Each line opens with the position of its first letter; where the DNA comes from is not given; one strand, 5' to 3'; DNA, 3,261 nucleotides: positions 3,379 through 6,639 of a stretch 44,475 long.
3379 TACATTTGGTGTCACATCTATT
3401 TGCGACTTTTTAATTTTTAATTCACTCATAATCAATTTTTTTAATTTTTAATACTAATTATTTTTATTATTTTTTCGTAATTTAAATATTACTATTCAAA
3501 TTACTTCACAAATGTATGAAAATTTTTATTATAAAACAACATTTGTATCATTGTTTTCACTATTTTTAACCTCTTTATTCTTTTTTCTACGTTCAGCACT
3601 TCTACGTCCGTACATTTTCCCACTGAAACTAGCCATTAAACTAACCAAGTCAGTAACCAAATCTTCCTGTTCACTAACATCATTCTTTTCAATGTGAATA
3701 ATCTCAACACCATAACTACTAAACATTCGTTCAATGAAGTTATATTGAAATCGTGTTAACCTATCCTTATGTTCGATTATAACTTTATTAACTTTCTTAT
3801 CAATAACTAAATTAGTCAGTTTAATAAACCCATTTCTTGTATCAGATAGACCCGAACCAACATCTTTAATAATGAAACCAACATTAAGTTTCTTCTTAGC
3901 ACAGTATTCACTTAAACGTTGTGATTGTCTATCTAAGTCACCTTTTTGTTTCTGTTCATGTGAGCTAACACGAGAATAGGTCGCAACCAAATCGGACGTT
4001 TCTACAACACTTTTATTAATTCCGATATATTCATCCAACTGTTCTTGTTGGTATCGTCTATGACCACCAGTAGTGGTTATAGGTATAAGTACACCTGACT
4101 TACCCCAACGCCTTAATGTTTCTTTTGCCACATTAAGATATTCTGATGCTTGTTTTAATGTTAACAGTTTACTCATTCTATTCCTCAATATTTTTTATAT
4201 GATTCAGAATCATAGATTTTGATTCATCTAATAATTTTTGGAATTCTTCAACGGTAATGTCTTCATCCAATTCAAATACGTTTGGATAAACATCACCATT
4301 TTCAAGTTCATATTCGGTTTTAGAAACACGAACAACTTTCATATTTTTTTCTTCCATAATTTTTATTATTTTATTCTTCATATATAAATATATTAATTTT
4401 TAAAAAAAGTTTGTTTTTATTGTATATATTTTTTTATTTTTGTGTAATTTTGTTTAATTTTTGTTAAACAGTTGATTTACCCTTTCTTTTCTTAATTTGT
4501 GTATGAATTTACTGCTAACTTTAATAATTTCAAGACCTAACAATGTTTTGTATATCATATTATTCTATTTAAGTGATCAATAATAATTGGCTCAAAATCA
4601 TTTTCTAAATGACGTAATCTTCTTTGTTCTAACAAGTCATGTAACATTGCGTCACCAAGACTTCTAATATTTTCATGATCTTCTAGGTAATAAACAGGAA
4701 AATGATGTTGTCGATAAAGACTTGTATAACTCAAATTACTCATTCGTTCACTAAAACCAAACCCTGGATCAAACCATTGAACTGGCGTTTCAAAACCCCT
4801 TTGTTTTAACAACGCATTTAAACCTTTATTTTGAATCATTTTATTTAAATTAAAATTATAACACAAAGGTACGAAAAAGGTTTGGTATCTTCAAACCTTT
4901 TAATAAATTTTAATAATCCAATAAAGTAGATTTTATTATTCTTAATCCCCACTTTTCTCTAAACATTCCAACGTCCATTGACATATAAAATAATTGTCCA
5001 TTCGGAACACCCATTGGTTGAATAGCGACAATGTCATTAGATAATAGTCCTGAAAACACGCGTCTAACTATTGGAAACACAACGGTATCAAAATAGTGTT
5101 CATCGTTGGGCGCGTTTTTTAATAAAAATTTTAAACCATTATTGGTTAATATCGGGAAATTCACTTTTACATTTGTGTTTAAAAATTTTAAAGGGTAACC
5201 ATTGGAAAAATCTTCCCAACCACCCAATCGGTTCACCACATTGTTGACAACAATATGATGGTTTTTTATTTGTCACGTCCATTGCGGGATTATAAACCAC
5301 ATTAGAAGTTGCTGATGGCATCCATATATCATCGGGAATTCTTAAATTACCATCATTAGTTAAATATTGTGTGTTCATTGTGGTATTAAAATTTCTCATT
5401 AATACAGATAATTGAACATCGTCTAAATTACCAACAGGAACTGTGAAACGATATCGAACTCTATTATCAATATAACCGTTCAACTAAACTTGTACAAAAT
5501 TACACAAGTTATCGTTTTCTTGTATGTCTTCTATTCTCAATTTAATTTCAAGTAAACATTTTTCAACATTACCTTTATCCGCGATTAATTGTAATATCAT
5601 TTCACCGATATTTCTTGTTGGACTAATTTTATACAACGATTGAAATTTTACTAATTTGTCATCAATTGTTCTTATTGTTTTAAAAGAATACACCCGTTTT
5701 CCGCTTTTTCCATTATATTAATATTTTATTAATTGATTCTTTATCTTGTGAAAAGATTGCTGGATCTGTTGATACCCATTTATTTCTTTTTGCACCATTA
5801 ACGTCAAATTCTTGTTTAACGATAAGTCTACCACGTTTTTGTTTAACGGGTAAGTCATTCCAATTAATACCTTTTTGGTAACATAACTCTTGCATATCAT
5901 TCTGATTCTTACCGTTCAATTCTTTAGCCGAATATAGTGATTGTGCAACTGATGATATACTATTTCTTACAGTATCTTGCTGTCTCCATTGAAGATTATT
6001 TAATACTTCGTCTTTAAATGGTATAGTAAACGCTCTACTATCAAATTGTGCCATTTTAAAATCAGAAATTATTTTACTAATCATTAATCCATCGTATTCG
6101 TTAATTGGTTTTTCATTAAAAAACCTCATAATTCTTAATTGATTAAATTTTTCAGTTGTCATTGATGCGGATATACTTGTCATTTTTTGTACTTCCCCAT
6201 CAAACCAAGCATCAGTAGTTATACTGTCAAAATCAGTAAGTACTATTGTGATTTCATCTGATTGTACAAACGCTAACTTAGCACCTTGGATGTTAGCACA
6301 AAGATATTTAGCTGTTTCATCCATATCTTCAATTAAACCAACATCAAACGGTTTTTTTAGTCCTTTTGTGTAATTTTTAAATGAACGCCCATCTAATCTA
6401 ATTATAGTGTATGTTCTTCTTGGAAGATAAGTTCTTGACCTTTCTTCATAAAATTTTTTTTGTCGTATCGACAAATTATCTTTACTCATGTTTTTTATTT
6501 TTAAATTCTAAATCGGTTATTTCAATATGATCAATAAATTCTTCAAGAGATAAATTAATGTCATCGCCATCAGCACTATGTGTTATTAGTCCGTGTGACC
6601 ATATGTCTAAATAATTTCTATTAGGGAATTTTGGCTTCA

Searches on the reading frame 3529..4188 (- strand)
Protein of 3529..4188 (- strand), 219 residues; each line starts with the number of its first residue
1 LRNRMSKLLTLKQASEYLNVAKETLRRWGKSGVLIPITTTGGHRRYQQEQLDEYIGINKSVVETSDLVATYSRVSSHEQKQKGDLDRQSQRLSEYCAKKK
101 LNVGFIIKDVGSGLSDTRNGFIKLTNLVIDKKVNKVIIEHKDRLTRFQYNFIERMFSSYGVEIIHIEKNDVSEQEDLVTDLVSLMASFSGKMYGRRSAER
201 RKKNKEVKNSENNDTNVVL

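Call 35: search_protein_families(library=phrogs, proteins=[window:3529-4188:-], max_evalue=0.001)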
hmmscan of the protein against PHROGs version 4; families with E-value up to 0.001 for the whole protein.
window:3529-4188:- (219 aa): 9 families
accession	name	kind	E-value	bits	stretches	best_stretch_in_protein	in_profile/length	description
phrog_6620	-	integration and excision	1.7e-52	178.9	1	9-212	2-199/201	transposase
phrog_95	-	integration and excision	1.6e-12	47.9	1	57-206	79-235/651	integrase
phrog_66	-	integration and excision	5.8e-09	37.1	1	3-101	88-184/412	excisionase and transcriptional regulator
phrog_4745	-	DNA, RNA and nucleotide metabolism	1.1e-05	26.2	1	2-65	25-94/107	DNA binding protein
phrog_20793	-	unknown function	3.2e-05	24.9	1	21-55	20-55/86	-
phrog_668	-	DNA, RNA and nucleotide metabolism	4.1e-05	24.3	1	6-64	61-119/181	HTH DNA binding protein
phrog_7338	-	unknown function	0.00016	22.9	1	5-60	27-82/87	-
phrog_15534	-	DNA, RNA and nucleotide metabolism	0.00017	23.1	1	7-59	42-92/93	HTH DNA binding protein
phrog_1729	-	unknown function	0.00055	21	1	2-54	86-137/142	-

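Call 36: search_protein_families(library=pfam, proteins=[window:3529-4188:-], max_evalue=0.001)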
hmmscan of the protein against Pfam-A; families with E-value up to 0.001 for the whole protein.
window:3529-4188:- (219 aa): 4 families
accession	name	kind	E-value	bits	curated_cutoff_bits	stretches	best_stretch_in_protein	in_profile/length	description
PF00239.26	Resolvase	-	1.3e-18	68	23.3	1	69-206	2-141/145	Resolvase, N terminal domain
PF12728.13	HTH_17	-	3.7e-10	40.3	27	1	8-55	1-47/51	Helix-turn-helix domain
PF13411.12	MerR_1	-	8.6e-08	32.6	21.6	1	10-52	2-44/69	MerR HTH family regulatory protein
PF00376.29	MerR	-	5.1e-07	29.8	28.2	1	10-46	1-38/38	MerR family regulatory protein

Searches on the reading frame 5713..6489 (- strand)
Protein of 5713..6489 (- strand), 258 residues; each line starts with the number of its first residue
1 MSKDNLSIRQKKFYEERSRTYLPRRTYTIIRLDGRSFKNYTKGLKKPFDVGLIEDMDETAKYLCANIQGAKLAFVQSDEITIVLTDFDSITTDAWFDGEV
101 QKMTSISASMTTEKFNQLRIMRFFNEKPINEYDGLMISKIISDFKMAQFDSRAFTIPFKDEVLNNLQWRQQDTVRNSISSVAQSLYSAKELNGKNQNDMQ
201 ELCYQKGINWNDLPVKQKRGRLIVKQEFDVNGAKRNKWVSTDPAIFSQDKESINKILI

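Call 35: search_protein_families(library=phrogs, proteins=[window:5713-6489:-], max_evalue=0.001)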
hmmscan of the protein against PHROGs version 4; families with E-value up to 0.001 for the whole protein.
window:5713-6489:- (258 aa): 1 family
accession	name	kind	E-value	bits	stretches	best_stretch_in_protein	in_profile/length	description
phrog_4717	-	DNA, RNA and nucleotide metabolism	1.3e-76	258.6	1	3-256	2-238/250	tRNA-His guanylyltransferase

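Call 36: search_protein_families(library=pfam, proteins=[window:5713-6489:-], max_evalue=0.001)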
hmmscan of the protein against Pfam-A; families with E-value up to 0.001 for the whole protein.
window:5713-6489:- (258 aa): 1 family
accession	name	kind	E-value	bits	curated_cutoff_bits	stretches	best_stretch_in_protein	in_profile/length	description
PF04446.17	Thg1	-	4.1e-26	91.9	29.2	1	12-157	5-130/130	tRNAHis guanylyltransferase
